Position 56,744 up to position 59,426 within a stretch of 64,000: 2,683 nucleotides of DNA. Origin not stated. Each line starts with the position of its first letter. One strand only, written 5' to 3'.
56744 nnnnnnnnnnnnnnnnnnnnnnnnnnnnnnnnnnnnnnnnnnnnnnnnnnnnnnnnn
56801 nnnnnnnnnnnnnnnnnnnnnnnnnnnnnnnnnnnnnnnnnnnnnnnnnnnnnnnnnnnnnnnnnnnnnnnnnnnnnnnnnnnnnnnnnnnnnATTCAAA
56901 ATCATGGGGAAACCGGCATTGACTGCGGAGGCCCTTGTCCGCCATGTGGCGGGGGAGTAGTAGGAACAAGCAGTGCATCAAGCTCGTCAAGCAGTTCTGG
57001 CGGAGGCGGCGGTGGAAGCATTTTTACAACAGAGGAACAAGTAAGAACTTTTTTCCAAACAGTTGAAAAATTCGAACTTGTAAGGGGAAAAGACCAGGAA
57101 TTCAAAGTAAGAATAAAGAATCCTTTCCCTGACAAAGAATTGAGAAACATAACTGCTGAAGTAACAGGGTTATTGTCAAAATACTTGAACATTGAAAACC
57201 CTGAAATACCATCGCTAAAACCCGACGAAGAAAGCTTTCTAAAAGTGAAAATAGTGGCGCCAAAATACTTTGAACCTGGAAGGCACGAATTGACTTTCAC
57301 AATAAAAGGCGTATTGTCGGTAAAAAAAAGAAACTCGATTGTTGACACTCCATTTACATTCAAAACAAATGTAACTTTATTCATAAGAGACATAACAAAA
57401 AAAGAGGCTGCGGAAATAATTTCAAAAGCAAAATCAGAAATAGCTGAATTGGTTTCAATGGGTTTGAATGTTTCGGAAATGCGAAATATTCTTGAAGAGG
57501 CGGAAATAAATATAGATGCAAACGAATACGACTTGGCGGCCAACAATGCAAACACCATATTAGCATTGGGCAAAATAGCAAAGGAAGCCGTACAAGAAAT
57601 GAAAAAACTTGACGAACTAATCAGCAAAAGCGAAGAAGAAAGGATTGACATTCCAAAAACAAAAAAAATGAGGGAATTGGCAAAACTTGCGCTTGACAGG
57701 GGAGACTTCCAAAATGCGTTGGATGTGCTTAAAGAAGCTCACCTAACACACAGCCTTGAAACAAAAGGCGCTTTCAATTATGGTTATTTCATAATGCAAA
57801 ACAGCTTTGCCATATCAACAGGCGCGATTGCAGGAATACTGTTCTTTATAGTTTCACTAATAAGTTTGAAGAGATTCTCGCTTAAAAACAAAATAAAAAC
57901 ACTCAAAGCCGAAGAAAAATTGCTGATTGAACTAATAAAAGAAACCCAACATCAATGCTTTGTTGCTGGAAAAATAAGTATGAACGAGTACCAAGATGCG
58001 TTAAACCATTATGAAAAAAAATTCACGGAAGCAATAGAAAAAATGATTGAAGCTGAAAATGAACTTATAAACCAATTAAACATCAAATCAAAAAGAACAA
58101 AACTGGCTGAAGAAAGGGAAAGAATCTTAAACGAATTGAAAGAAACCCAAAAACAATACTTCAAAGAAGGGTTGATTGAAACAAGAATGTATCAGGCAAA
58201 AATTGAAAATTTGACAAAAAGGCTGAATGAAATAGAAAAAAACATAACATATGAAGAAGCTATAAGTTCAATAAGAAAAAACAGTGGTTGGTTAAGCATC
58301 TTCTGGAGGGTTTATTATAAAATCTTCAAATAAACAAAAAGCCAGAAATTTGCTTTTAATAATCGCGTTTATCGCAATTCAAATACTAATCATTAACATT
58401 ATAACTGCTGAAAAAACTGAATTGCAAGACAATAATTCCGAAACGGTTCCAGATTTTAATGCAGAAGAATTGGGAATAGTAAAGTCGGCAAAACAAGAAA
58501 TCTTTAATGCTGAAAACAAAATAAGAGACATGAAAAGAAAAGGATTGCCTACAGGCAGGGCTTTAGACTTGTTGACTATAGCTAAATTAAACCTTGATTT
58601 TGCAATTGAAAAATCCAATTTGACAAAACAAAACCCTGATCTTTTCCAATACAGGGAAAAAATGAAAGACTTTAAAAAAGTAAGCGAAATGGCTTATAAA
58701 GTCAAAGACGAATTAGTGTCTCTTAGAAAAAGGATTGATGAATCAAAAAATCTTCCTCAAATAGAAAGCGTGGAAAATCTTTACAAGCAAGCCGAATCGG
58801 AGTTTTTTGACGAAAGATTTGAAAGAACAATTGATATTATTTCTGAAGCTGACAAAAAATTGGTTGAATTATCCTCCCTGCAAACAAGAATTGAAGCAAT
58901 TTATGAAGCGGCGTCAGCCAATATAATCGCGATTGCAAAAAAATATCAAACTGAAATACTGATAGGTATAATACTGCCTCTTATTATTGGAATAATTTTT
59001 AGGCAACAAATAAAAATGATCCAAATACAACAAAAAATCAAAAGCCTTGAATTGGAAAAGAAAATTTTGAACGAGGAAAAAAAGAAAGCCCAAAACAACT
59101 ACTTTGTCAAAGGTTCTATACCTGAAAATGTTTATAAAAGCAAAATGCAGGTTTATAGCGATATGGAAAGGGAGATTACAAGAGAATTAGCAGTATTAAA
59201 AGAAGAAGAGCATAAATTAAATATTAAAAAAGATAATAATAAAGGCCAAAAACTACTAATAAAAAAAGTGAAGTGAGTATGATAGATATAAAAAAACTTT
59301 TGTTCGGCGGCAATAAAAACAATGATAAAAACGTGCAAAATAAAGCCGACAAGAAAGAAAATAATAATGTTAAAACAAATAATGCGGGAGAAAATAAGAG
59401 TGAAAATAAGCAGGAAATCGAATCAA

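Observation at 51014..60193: Three-gene operon: 2439-aa beta-helix giant surface protein, a 'headless' stalk/TM/tail paralogue, and a KaiC-like ATPase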

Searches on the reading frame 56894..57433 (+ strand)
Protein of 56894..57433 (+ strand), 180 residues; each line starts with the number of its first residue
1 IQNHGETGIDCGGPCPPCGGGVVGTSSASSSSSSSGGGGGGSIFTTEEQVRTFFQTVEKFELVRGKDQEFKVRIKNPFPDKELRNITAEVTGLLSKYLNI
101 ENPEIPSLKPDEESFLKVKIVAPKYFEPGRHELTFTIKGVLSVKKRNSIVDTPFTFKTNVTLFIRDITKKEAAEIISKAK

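Call 81: search_protein_families(library=pfam, proteins=[window:56894-57433:+], max_evalue=1)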
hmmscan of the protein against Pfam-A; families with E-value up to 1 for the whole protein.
window:56894-57433:+ (180 aa): 1 family
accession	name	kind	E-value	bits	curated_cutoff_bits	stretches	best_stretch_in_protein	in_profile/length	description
PF10633.15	NPCBM_assoc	-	0.029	15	24.4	1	103-138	41-76/78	NPCBM-associated, NEW3 domain of alpha-galactosidase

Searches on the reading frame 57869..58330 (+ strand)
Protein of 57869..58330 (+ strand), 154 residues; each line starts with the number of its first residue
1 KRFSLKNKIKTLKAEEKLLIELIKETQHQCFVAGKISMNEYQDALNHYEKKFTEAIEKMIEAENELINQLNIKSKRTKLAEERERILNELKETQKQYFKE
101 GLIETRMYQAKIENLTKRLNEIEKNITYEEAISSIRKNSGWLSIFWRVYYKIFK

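Call 74: search_protein_families(library=pfam, proteins=[window:57869-58330:+], max_evalue=10)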
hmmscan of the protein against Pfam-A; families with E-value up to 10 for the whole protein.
seq(154 aa): 19 families
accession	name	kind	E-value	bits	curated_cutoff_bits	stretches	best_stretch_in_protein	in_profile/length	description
PF24163.2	HCP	-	0.0091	16.6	27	1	36-123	3-85/169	Head completion protein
PF11176.13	Tma16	-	0.02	15.1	22.7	1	46-105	56-115/146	Translation machinery-associated protein 16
PF04563.20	RNA_pol_Rpb2_1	-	0.02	14.9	28.2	1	15-76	146-200/203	RNA polymerase beta subunit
PF06825.17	HSBP1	-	0.042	14.1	28.6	1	111-127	28-44/51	Heat shock factor binding protein 1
PF02601.20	Exonuc_VII_L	-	0.067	13.1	35.9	1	38-123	142-225/315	Exonuclease VII, large subunit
PF02590.22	SPOUT_MTase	-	0.11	13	27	1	30-96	5-69/154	Predicted SPOUT methyltransferase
PF23429.1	DUF7116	-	0.15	12.5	27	1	24-56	54-86/99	Family of unknown function (DUF7116)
PF11155.13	DUF2935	-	0.18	12.8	24.4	1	26-100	15-91/121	Domain of unknown function (DUF2935)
PF13982.11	YbfN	-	0.18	12.6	27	1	13-49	29-66/88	YbfN-like lipoprotein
PF25398.1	CUX1_N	-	0.21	12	27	1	40-124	6-89/116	CUX1-like, N-terminal tRNA-binding arm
PF14968.11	CCDC84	-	0.26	11.3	25.3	1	41-134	117-205/330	Coiled coil protein 84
PF21684.2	PipB2_N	-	0.34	11.4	27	0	105-132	25-53/107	Secreted effector protein PipB2, N-terminal domain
PF19556.4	PRTRC_E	-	0.37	11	26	0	49-138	62-144/175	PRTRC system protein E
PF12848.13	ABC_tran_Xtn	-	0.56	10.8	25.9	1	51-96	31-76/85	ABC transporter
PF15650.12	Tox-REase-9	-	0.63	10.8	27.3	1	75-115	36-76/88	Restriction endonuclease fold toxin 9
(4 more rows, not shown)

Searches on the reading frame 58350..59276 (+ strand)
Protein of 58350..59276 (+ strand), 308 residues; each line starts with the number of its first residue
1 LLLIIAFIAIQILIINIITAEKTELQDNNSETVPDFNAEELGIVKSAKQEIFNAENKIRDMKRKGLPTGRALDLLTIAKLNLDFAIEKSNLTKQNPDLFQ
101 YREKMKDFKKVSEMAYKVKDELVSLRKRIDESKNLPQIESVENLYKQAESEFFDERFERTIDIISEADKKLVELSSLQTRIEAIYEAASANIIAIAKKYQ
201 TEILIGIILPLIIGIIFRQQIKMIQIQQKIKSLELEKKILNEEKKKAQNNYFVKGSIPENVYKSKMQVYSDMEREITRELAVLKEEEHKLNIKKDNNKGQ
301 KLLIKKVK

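Call 6: search_protein_families(library=pfam, proteins=[window:58350-59276:+], max_evalue=0.1)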
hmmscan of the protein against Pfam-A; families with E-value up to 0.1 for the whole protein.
window:58350-59276:+ (308 aa): 0 families

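Call 7: search_protein_families(library=ncbifam, proteins=[window:58350-59276:+], max_evalue=0.1)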
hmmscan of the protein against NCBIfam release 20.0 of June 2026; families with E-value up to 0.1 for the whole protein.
window:58350-59276:+ (308 aa): 1 family
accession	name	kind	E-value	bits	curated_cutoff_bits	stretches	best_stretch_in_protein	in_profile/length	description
NF008672.1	PRK11677.1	equivalog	0.0079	16.1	150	1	204-293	7-98/133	Z-ring associated protein ZapG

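Call 32: find_homologous_proteins(query=window:58350-59276:+)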
Query window:58350-59276:+ (308 aa): 5 proteins with E <= 0.001 among 2940 candidates.
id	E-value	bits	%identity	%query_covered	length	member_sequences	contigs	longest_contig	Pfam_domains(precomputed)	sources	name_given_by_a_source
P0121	1.5e-181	620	100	100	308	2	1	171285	-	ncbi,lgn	-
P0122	4.8e-157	539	92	93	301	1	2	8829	-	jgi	jgi:hypothetical protein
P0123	1.5e-156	538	91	93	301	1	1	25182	-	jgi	-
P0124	1.5e-82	295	54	92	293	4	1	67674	-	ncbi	ncbi:MAG: hypothetical protein QXT97_00745 [Candidatus Diapherotrites archaeon]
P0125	2.8e-78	281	54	92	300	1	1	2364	-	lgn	-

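Call 45: find_homologous_proteins(query=A2, max_evalue=0.001)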
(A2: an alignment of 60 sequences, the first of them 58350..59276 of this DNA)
Query A2 (60 sequences) (308 aa, profile of the alignment): 13 proteins with E <= 0.001 among 8000 candidates.
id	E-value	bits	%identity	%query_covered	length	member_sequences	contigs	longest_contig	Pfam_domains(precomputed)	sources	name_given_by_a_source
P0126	1.4e-92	328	28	83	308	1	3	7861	-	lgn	-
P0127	3.5e-92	327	24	59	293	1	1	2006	-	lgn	-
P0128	5.2e-92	326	21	64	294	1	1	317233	-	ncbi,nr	ncbi:Uncharacterised protein [uncultured archaeon]|nr:Uncharacterised protein [uncultured archaeon]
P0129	1.8e-91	325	28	82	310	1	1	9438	-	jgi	jgi:hypothetical protein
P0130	2.6e-91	324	23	58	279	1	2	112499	-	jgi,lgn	jgi:hypothetical protein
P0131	2.1e-88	315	25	59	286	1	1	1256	-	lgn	-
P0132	7.3e-88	313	27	45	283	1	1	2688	-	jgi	jgi:hypothetical protein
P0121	2.7e-79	285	100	100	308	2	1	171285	-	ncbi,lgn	-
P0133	5.0e-79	284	23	78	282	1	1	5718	-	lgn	-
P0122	3.9e-77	278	92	93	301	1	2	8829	-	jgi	jgi:hypothetical protein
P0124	4.0e-77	278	54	92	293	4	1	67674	-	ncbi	ncbi:MAG: hypothetical protein QXT97_00745 [Candidatus Diapherotrites archaeon]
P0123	8.3e-77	276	91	93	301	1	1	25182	-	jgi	-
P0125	9.3e-76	273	54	92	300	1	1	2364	-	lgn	-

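Call 52: predict_structure(alignment_id=A3)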
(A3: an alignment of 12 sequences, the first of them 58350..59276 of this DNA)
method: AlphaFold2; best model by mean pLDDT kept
length: 308 residues; sequences in the alignment: 12
mean_pLDDT: 86.2   pTM: 0.52
mean pLDDT of the five models: 86.2, 86.1, 84.5, 84.1, 83.9
residues with pLDDT >= 90: 178; 70-90: 92; 50-70: 23; < 50: 15
segments of 3 or more residues with pLDDT < 50: 21-23, 25-32
pLDDT, mean of each block of 10 residues (from residue 1): 78 70 42 63 90 97 96 97 93 90 97 96 96 89 97 96 96 91 89 86 85 82 88 93 93 92 92 93 88 63 49
secondary structure, 60 per line:
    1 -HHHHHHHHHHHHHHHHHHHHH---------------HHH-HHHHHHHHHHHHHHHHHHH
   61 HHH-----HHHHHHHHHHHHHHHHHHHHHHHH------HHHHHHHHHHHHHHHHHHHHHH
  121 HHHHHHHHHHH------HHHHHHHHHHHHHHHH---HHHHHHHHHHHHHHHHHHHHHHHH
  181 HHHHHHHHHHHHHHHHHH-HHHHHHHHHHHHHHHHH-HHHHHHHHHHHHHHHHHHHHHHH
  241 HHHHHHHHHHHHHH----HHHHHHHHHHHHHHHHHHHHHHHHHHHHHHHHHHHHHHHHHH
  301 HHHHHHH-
elements in order: H2-22 H42-63 H69-92 H99-131 H138-153 H157-198 H200-216 H218-254 H259-307

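Call 55: fold_search(model_id=the predicted structure, library=pdb)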
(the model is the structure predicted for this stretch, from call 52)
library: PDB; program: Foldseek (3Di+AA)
matches with E <= 10: 232; with E <= 0.001: 0
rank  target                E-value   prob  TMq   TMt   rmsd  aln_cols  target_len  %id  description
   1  7unh_B                1.6e-01  0.35  0.17  0.20  31.4       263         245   16  De novo designed chlorophyll dimer protein in apo state, SP2 (released 2023-04-19)
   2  7uni_C                2.9e-01  0.28  0.17  0.20  30.9       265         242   13  De novo designed chlorophyll dimer protein with Zn pheophorbide a methyl ester, SP2-ZnPPaM (released 2023-04-19)
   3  7uni_A                4.0e-01  0.21  0.16  0.18  30.4       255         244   13  De novo designed chlorophyll dimer protein with Zn pheophorbide a methyl ester, SP2-ZnPPaM (released 2023-04-19)
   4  8snb_8K               4.0e-01  0.20  0.19  0.18  34.6       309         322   14  atomic model of sea urchin sperm doublet microtubule (48-nm periodicity) (released 2023-06-28)
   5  7unh_A                5.5e-01  0.18  0.16  0.20  31.2       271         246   16  De novo designed chlorophyll dimer protein in apo state, SP2 (released 2023-04-19)
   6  6n4n_F                6.5e-01  0.23  0.16  0.23  18.1       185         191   14  Crystal structure of the designed protein DNCR2/danoprevir/NS3a complex (released 2019-09-11)
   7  6n4n_C                6.5e-01  0.18  0.15  0.23  19.2       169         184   15  Crystal structure of the designed protein DNCR2/danoprevir/NS3a complex (released 2019-09-11)
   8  9cpb_5V               6.5e-01  0.16  0.17  0.17  32.7       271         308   13  Atomic model of bovine Fallopian tube cilia doublet microtubule (48-nm periodicity) (released 2024-10-30)
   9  8to0_GX               8.5e-01  0.21  0.20  0.18  32.1       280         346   14  48-nm repeating structure of doublets from mouse sperm flagella (released 2023-11-01)
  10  8otz_EU               8.5e-01  0.16  0.19  0.18  33.9       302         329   14  48-nm repeat of the native axonemal doublet microtubule from bovine sperm (released 2023-11-22)
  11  8otz_EY               8.9e-01  0.16  0.19  0.19  33.9       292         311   14  48-nm repeat of the native axonemal doublet microtubule from bovine sperm (released 2023-11-22)
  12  8glt_1                9.9e-01  0.12  0.16  0.20  30.7       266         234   17  Backbone model of de novo-designed chlorophyll-binding nanocage O32-15 (released 2024-03-27)
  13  6rjx                  1.1e+00  0.54  0.27  0.45   7.6       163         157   18  Crystal structure of the N-terminal domain of Lyme disease agent Borrelia burgdorferi major virulence factor BB0323 (nat (released 2019-09-11)
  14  7ung_D3               1.1e+00  0.16  0.20  0.19  34.1       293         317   13  48-nm repeat of the human respiratory doublet microtubule (released 2022-10-05)
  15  2xra_A                1.1e+00  0.12  0.16  0.23  38.9       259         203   12  crystal structure of the HK20 Fab in complex with a gp41 mimetic 5- Helix (released 2010-12-15)
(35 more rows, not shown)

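Call 57: search_protein_representatives(alignment_id=A3)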
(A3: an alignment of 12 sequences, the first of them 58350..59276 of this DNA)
Query: 12 sequences, 286 profile positions. Proteins with E-value up to 0.001 (for the whole library): 1414; up to 1e-10: 917; up to 1e-30: 340. The best 150 are listed.
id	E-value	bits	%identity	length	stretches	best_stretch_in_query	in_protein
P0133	1.2e-105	369.5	-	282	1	6-285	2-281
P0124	2.6e-99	348.7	-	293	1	9-283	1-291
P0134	1.9e-88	313.1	-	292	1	5-284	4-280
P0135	1.3e-87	310.3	-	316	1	9-285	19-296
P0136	2.8e-87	309.2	-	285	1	8-284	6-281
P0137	9.5e-84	297.7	-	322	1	4-281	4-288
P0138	2.0e-83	296.6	-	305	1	6-282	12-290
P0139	6.2e-83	295.0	-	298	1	4-280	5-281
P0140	8.8e-82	291.2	-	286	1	11-283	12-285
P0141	1.4e-81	290.5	-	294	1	6-284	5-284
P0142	1.8e-81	290.2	-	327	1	11-284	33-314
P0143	4.1e-81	289.0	-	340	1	8-280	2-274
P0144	7.0e-81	288.2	-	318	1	9-283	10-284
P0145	7.2e-81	288.2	-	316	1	12-281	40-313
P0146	1.7e-80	287.0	-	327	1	4-283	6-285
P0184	1.4e-69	251.2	-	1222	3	6-275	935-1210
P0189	2.8e-68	246.9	-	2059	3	9-280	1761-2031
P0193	3.2e-67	243.4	-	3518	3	33-282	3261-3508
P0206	5.5e-65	236.1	-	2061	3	37-278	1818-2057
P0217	3.3e-62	227.0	-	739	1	7-283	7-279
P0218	4.6e-62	226.5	-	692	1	7-283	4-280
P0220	7.9e-62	225.7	-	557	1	5-284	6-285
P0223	3.8e-61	223.5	-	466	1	4-283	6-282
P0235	4.0e-60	220.1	-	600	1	1-283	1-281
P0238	7.3e-60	219.3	-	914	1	8-280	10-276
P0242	1.9e-59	217.9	-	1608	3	22-282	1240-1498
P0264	3.3e-57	210.6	-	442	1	2-284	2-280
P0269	1.5e-56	208.4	-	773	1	8-282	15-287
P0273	2.1e-56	208.0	-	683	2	4-284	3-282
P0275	2.5e-56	207.7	-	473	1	19-283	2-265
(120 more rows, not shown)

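Call 58: search_protein_families(library=pfam, proteins=[P0220, P0235, P0217, P0218, P0238, P0269, P0273, P0223, P0275, P0264], max_evalue=0.001)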
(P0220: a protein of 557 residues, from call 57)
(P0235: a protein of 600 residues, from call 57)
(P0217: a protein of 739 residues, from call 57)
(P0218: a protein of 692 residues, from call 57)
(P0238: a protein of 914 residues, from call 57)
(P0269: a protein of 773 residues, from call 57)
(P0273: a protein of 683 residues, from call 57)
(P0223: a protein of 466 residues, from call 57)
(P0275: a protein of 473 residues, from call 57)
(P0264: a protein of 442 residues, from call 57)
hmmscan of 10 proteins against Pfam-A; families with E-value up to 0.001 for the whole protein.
P0220 (557 aa): 0 families

P0235 (600 aa): 0 families

P0217 (739 aa): 1 family
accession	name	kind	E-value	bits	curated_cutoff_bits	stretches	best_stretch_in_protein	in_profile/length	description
PF00515.34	TPR_1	-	0.00065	19.9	27.8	0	614-634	7-27/34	Tetratricopeptide repeat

P0218 (692 aa): 0 families

P0238 (914 aa): 0 families

P0269 (773 aa): 0 families

P0273 (683 aa): 0 families

P0223 (466 aa): 0 families

P0275 (473 aa): 0 families

P0264 (442 aa): 2 families
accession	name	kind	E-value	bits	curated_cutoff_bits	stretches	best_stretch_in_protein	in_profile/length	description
PF10754.15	DUF2569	-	7.6e-10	39.8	26.5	1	306-441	3-143/143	Protein of unknown function (DUF2569)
PF07690.21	MFS_1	-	2.1e-07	30.6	33.4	1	155-422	123-311/347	Major Facilitator Superfamily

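Call 64: find_encoding_contigs(protein=window:58350-59276:+, flank=2000, max_places=3)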
Protein window:58350-59276:+ (308 aa): 1 contig read that carries it; 1 place shown.
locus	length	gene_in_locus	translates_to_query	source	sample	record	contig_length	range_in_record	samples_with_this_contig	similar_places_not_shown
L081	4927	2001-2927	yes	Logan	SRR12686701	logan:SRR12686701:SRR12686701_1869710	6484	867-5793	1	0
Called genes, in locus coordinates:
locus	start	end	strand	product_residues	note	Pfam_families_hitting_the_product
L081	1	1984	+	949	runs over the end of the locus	?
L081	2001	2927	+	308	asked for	-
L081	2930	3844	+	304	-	PF13481:AAA_25, PF06745:ATPase, PF07088:GvpD_P-loop (faint)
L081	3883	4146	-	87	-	-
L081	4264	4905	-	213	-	-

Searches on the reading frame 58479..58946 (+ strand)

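Call 74: search_protein_families(library=pfam, proteins=[window:58479-58946:+], max_evalue=10)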
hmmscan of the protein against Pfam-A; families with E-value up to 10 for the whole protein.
seq(156 aa): 2 families
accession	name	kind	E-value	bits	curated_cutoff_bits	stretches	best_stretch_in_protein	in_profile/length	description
PF10241.14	KxDL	-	4.9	8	27.2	1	58-87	43-72/86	Uncharacterized conserved protein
PF04508.17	Pox_A_type_inc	-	8.7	6.8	21.4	0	130-139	2-11/23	Viral A-type inclusion protein repeat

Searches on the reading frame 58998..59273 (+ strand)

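Call 74: search_protein_families(library=pfam, proteins=[window:58998-59273:+], max_evalue=10)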
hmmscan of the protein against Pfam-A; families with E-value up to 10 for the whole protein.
seq(92 aa): 1 family
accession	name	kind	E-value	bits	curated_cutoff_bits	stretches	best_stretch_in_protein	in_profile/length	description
PF01956.21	EMC3_TMCO1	-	7.3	6.8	27.1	1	45-87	38-80/169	Integral membrane protein EMC3/TMCO1-like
